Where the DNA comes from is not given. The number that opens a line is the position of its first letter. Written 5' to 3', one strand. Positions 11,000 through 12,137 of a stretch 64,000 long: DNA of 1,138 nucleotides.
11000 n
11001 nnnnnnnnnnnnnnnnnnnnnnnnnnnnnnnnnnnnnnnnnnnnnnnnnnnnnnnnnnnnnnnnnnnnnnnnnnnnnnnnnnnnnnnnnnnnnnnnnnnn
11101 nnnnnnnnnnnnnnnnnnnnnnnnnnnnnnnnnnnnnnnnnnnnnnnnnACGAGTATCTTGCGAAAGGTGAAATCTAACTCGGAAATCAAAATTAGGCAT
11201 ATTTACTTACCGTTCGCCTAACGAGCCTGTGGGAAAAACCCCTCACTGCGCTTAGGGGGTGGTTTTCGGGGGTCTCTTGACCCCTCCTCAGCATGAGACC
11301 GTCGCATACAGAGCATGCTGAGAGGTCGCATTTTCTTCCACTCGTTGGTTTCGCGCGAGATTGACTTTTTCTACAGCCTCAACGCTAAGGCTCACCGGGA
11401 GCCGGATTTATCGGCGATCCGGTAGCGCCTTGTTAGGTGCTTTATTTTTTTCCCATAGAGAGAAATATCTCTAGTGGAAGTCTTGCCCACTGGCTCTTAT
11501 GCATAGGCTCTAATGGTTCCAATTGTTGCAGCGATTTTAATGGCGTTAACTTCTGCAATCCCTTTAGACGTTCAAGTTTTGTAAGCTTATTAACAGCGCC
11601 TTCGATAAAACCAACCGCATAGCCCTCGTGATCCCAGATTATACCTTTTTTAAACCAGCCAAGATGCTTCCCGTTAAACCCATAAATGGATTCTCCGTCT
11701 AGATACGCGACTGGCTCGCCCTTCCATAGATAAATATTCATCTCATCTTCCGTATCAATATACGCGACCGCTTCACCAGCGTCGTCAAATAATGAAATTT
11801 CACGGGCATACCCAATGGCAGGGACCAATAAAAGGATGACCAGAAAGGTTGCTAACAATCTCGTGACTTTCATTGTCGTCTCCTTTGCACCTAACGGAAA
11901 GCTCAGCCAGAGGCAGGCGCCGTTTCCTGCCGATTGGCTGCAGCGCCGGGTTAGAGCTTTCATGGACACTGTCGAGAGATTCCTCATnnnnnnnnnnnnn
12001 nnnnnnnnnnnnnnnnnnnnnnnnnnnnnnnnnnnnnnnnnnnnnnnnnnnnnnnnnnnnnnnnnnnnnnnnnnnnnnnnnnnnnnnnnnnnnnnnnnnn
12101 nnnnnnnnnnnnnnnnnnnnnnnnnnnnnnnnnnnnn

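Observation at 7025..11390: ~78-bp direct repeat pair bracketing a 4.3-kb segment (acyl-CoA DH, DUF4258/DUF2283 TA pair, unknown 316-aa gene) inside a TA-rich accessory stretch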

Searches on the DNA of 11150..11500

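Call 8: search_rna_families(source=window, start=11150, end=11500, threshold=evalue, max_evalue=10, show_alignments=3)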
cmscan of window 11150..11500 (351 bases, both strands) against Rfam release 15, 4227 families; matches with E-value up to 10: 2.
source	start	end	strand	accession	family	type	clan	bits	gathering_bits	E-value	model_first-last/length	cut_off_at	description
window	11228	11291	-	RF02987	GA-cis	Gene; sRNA;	-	17.1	34.7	0.4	1-88/88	no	GA-cis RNA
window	11360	11383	-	RF01306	sR52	Gene; snRNA; snoRNA; CD-box;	-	10.7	50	9.3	1-60/60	no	Small nucleolar RNA sR52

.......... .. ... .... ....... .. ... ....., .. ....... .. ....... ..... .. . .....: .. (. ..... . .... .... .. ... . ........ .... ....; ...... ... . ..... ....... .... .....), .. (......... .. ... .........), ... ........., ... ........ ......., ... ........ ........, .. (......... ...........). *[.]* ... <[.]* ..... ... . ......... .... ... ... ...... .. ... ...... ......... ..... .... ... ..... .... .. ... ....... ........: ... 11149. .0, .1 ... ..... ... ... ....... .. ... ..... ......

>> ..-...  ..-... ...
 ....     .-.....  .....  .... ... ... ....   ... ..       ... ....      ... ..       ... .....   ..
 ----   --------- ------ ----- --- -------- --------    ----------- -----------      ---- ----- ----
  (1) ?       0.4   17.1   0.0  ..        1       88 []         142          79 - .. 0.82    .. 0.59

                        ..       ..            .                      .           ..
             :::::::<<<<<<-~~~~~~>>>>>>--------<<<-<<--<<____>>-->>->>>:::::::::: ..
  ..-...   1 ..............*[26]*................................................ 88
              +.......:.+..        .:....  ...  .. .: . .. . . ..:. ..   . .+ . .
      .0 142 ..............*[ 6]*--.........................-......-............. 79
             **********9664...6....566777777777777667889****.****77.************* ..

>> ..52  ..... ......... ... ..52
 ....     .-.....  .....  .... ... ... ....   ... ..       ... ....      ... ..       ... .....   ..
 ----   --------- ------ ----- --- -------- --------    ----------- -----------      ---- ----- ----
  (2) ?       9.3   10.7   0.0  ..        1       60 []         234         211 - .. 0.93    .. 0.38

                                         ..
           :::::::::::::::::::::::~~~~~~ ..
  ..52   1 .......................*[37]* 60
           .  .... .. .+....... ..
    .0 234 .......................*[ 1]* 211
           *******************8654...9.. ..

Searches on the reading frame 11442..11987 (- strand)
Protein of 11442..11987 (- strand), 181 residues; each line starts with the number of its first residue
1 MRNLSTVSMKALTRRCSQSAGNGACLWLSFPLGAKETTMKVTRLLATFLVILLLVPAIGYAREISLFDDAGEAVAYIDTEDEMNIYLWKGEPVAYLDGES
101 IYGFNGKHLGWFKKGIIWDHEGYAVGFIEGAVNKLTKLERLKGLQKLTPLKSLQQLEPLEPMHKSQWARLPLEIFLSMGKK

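Call 14: search_protein_families(library=pfam, proteins=[window:11442-11987:-], max_evalue=0.01)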
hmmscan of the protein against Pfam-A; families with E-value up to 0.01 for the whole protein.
window:11442-11987:- (181 aa): 2 families
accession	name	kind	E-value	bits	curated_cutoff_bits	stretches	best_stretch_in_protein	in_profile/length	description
PF21784.3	Bflower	-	1.5e-34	119.3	25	1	65-176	2-116/116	4-fold beta flower protein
PF21785.3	Bflower_2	-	5.1e-05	23.5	38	1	74-130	12-65/112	5-fold beta-flower protein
